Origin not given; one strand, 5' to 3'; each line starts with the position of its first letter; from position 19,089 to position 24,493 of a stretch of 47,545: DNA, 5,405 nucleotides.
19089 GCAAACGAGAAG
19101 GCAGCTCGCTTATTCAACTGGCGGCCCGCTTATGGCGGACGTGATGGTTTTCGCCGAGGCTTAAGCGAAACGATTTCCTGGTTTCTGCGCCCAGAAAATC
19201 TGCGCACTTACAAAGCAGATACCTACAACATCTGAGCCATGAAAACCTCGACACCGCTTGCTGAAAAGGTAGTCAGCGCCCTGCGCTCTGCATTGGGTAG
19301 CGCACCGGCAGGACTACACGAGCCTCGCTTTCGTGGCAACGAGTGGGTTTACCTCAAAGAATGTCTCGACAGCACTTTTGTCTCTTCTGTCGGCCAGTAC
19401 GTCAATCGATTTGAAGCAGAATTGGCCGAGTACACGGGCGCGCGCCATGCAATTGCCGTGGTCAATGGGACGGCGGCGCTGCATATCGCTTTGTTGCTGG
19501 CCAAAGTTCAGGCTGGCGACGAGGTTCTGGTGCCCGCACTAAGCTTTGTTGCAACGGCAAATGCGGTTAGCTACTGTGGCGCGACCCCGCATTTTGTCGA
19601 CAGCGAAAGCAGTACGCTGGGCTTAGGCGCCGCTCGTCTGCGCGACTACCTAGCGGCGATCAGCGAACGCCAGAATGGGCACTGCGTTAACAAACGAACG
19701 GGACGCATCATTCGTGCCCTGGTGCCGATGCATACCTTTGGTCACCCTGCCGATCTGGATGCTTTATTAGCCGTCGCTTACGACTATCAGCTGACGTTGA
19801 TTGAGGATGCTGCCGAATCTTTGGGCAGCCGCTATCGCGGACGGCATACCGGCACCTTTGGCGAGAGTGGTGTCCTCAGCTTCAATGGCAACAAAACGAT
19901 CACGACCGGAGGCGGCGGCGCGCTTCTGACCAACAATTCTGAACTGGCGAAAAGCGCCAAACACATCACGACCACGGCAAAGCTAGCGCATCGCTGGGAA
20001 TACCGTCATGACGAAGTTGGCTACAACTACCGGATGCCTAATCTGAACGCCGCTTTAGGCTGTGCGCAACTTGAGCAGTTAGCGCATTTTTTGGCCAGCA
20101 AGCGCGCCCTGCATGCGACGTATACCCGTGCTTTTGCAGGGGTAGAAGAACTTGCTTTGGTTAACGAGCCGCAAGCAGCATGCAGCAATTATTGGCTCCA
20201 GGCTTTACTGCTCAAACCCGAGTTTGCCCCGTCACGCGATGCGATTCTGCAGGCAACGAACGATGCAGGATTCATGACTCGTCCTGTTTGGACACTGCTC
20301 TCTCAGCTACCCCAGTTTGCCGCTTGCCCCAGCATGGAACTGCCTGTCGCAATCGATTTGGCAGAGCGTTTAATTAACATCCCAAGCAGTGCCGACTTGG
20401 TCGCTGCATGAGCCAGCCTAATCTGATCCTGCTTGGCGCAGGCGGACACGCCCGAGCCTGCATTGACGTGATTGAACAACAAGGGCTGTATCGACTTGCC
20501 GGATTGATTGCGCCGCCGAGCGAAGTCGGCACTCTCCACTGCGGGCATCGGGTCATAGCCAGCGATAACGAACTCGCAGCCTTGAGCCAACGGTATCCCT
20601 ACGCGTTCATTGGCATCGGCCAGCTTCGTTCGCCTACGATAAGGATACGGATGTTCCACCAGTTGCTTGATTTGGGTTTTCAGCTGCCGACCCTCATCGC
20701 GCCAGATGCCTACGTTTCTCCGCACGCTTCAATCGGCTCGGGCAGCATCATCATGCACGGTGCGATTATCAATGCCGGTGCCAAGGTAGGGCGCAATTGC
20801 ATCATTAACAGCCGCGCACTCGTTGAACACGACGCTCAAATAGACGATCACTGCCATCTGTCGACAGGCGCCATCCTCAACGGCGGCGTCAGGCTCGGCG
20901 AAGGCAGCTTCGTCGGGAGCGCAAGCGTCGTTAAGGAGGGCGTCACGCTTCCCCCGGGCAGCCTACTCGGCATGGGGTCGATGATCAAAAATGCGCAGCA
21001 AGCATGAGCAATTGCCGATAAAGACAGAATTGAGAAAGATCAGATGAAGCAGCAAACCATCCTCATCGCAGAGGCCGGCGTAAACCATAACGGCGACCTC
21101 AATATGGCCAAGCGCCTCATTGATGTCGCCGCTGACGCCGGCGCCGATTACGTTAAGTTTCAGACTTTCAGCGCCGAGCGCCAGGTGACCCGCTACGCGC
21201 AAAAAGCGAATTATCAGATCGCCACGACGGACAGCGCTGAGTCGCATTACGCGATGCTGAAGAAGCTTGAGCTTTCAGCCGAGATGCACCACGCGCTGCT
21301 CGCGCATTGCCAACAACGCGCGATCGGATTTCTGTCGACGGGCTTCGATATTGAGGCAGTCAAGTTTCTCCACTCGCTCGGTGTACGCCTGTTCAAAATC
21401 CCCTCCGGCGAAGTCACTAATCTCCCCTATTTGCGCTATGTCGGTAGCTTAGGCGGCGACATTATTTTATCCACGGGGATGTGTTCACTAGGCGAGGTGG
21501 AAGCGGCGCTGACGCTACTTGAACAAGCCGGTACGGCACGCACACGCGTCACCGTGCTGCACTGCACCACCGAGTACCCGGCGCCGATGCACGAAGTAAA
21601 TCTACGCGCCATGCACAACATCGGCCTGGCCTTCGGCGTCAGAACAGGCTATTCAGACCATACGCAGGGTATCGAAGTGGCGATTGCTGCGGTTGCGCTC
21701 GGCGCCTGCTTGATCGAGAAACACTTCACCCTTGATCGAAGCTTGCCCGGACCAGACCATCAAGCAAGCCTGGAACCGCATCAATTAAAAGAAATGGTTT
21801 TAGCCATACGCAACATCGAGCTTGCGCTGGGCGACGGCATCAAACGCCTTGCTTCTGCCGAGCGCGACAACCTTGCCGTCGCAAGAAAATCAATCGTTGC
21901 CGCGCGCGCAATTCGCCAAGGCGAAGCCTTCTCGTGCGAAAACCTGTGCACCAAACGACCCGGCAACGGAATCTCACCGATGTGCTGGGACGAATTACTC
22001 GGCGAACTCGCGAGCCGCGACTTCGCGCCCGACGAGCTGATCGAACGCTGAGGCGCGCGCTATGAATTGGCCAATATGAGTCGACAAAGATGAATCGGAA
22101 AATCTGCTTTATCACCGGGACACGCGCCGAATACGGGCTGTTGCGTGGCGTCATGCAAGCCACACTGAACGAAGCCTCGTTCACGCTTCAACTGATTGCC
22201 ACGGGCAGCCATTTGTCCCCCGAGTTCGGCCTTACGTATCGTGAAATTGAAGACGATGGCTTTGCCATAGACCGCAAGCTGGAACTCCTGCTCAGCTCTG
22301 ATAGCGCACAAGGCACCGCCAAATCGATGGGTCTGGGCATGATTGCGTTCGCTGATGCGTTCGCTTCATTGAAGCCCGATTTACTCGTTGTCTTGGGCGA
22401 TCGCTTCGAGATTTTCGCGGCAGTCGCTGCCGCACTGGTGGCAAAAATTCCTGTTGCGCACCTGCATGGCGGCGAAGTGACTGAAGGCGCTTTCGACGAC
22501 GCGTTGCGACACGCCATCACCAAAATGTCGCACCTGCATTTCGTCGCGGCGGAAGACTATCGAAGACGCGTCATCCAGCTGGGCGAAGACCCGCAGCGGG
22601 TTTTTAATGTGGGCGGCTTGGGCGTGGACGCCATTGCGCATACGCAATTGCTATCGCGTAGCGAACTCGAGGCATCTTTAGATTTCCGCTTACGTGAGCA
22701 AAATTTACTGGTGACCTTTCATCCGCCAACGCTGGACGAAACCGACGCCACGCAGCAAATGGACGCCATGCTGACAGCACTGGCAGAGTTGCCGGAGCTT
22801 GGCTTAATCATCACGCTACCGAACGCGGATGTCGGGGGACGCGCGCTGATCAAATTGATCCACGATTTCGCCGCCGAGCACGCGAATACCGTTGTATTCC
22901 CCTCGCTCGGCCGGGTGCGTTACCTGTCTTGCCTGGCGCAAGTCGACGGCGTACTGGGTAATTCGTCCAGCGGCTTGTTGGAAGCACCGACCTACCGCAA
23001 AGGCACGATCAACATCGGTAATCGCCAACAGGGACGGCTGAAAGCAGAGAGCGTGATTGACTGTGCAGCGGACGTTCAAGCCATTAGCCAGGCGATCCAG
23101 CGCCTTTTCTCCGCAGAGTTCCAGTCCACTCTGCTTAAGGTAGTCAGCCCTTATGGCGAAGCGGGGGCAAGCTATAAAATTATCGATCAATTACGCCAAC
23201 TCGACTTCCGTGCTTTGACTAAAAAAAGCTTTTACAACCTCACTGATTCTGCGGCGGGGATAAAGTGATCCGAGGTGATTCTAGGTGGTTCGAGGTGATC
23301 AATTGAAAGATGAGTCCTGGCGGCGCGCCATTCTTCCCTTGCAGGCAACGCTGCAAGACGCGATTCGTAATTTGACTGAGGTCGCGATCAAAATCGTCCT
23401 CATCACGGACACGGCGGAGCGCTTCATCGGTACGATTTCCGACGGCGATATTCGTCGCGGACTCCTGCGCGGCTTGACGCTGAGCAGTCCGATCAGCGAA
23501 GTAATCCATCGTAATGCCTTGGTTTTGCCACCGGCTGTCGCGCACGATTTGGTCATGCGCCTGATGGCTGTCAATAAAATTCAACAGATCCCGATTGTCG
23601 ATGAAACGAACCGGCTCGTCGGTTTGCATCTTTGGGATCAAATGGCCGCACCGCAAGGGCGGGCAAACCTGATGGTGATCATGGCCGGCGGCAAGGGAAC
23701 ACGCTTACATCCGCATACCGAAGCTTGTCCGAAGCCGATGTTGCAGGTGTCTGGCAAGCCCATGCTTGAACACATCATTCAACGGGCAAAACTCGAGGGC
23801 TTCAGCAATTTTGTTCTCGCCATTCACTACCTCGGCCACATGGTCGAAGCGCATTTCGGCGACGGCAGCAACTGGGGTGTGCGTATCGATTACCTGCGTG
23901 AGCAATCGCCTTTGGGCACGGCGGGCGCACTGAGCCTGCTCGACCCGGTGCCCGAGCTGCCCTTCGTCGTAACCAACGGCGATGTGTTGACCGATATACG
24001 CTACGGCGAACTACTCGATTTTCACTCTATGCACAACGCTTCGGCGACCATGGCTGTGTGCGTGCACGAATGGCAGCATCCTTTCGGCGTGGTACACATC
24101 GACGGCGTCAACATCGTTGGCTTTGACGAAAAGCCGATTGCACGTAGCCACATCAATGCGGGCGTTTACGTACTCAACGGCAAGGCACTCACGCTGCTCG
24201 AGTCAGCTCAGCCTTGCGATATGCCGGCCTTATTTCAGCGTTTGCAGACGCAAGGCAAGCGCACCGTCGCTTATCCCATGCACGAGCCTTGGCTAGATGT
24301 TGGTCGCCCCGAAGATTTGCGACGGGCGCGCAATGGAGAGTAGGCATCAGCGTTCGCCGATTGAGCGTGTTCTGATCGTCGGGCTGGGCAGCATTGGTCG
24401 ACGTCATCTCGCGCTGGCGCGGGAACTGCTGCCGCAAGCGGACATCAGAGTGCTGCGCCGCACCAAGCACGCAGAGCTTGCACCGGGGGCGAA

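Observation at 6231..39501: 33-kb NulO-rich glycan operon with no recognisable Wzx/Wzy/Wzz, ligase, initiating transferase or Kps/Wzm-Wzt machinery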

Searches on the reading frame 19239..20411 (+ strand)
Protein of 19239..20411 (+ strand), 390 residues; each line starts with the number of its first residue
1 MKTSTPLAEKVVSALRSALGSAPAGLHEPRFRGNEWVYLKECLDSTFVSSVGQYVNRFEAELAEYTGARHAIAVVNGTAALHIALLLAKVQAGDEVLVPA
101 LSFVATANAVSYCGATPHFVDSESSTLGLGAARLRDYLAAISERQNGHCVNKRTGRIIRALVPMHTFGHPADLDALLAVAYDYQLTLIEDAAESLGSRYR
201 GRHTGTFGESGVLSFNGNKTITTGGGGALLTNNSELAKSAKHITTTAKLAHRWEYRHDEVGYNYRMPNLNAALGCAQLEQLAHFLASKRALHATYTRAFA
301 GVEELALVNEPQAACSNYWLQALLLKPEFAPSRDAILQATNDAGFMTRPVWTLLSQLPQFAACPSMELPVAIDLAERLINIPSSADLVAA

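Call 4: search_protein_families(library=pfam, proteins=[window:19239-20411:+], max_evalue=0.01)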
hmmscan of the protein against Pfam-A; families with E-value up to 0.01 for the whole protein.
window:19239-20411:+ (390 aa): 4 families
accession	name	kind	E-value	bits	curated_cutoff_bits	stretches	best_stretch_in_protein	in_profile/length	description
PF01041.23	DegT_DnrJ_EryC1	-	3.7e-91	306.5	19.8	1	37-387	9-347/360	DegT/DnrJ/EryC1/StrS aminotransferase family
PF00155.27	Aminotran_1_2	-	1.6e-06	28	19.7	1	55-136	44-135/361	Aminotransferase class I and II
PF01212.27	Beta_elim_lyase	-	0.00013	21.8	27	1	54-192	33-170/288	Beta-eliminating lyase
PF01276.26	OKR_DC_1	-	0.0015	17.8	27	1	63-129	76-142/417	Orn/Lys/Arg decarboxylase, major domain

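Call 26: search_protein_families(library=ncbifam, proteins=[window:19239-20411:+], max_evalue=1e-10)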
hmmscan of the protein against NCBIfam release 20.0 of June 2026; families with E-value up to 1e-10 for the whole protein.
window:19239-20411:+ (390 aa): 7 families
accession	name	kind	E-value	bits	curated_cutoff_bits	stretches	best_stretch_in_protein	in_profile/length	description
TIGR04181.1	NHT_00031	hypoth_equivalog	6.4e-160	531.9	420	1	26-384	3-359/359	LegC family aminotransferase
TIGR03588.1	PseC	equivalog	1.9e-68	231.1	423.5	1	41-387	19-364/380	UDP-4-amino-4,6-dideoxy-N-acetyl-beta-L-altrosamine transaminase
NF008687.0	PRK11706.1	equivalog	1.8e-49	168.5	375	1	28-382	6-353/375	dTDP-4-amino-4,6-dideoxygalactose transaminase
TIGR04427.1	PLP_DesI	equivalog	4.5e-44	151.1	650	1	39-385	38-365/390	dTDP-4-dehydro-6-deoxyglucose aminotransferase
NF008658.2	PRK11658.1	equivalog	1.6e-43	148.8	631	1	29-319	10-290/379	UDP-4-amino-4-deoxy-L-arabinose aminotransferase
TIGR02379.1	ECA_wecE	subfamily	1.2e-41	142.8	434.85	1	28-313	6-282/376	dTDP-4-amino-4,6-dideoxy-D-glucose transaminase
NF011936.0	PRK15407.1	equivalog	9.8e-41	139.8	423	1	49-241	61-245/440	lipopolysaccharide biosynthesis protein RfbH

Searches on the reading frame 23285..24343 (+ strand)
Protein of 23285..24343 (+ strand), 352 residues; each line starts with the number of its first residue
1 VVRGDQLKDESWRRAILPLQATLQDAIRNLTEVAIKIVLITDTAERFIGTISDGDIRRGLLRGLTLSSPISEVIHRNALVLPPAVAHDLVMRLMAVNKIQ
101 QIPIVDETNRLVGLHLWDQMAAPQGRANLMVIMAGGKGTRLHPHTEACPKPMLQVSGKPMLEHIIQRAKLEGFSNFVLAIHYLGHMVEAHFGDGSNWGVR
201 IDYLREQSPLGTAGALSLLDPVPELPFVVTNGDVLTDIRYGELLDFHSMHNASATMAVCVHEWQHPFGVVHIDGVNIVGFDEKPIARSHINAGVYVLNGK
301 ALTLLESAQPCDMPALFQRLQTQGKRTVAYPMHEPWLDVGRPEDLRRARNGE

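Call 4: search_protein_families(library=pfam, proteins=[window:23285-24343:+], max_evalue=0.01)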
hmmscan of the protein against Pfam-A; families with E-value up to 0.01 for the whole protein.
window:23285-24343:+ (352 aa): 4 families
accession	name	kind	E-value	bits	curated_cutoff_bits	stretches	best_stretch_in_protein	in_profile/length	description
PF00483.29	NTP_transferase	-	8.6e-38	130.7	21.2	1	131-349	3-239/245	Nucleotidyl transferase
PF12804.13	NTP_transf_3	-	4.5e-08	33.9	27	1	131-267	2-131/160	MobA-like NTP transferase domain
PF00571.33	CBS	-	3.7e-07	30.8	24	0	17-60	12-55/57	CBS domain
PF01128.25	IspD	-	0.0056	16.9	27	0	130-169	3-39/221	2-C-methyl-D-erythritol 4-phosphate cytidylyltransferase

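Call 26: search_protein_families(library=ncbifam, proteins=[window:23285-24343:+], max_evalue=1e-10)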
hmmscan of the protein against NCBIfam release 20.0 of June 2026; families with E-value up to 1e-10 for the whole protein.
window:23285-24343:+ (352 aa): 14 families
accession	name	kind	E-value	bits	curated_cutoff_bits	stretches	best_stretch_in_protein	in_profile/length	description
NF052502.1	man1P_GTase_Rv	exception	5.5e-42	143.9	440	1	131-347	4-225/352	mannose-1-phosphate guanylyltransferase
TIGR03992.1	Arch_glmU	subfamily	1e-38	133.3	292.1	1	130-348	3-223/393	bifunctional sugar-1-phosphate nucleotidylyltransferase/acetyltransferase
NF045761.1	NAMPUrTaseMurU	equivalog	1e-35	123.6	250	1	131-348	4-223/226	N-acetylmuramate alpha-1-phosphate uridylyltransferase MurU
TIGR02623.1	G1P_cyt_trans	equivalog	2.8e-23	82.7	300.25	1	130-191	3-64/255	glucose-1-phosphate cytidylyltransferase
NF041313.1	UDPGP_AglF_Halo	equivalog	2e-22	79.8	400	1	131-348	4-230/234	UTP--glucose-1-phosphate uridylyltransferase AglF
NF049965.1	GlMnHpPGnyltfHddC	equivalog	6e-22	78.4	300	1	131-346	4-215/221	D-glycero-D-manno-heptose 1-phosphate guanosyltransferase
TIGR01208.1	rmlA_long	equivalog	3.9e-21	75.3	320.25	1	131-348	3-230/353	glucose-1-phosphate thymidylyltransferase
TIGR01207.1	rmlA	equivalog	1.1e-15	57.5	360.65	1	131-312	3-190/286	glucose-1-phosphate thymidylyltransferase RfbA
NF041173.1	Sug_nt_acttase_Thmprot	equivalog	5.2e-15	55.3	600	1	131-345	4-220/405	bifunctional sugar-1-phosphate nucleotidylyltransferase/acetyltransferase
NF003670.0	PRK05293.1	equivalog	2.2e-14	53.2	470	0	228-341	122-247/382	glucose-1-phosphate adenylyltransferase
TIGR01173.1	glmU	equivalog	4.9e-13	48.7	366.85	1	130-303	3-178/452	bifunctional UDP-N-acetylglucosamine diphosphorylase/glucosamine-1-phosphate N-acetyltransferase GlmU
TIGR02091.1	glgC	equivalog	1.5e-11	44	424.9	0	129-340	2-247/364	glucose-1-phosphate adenylyltransferase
TIGR00393.1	kpsF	subfamily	2.6e-11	43.6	203.7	1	19-114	171-266/268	KpsF/GutQ family sugar-phosphate isomerase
NF045697.1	MurNAcPUrMurU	equivalog_domain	3e-11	43.2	370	0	132-344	2-220/229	N-acetylmuramate alpha-1-phosphate uridylyltransferase MurU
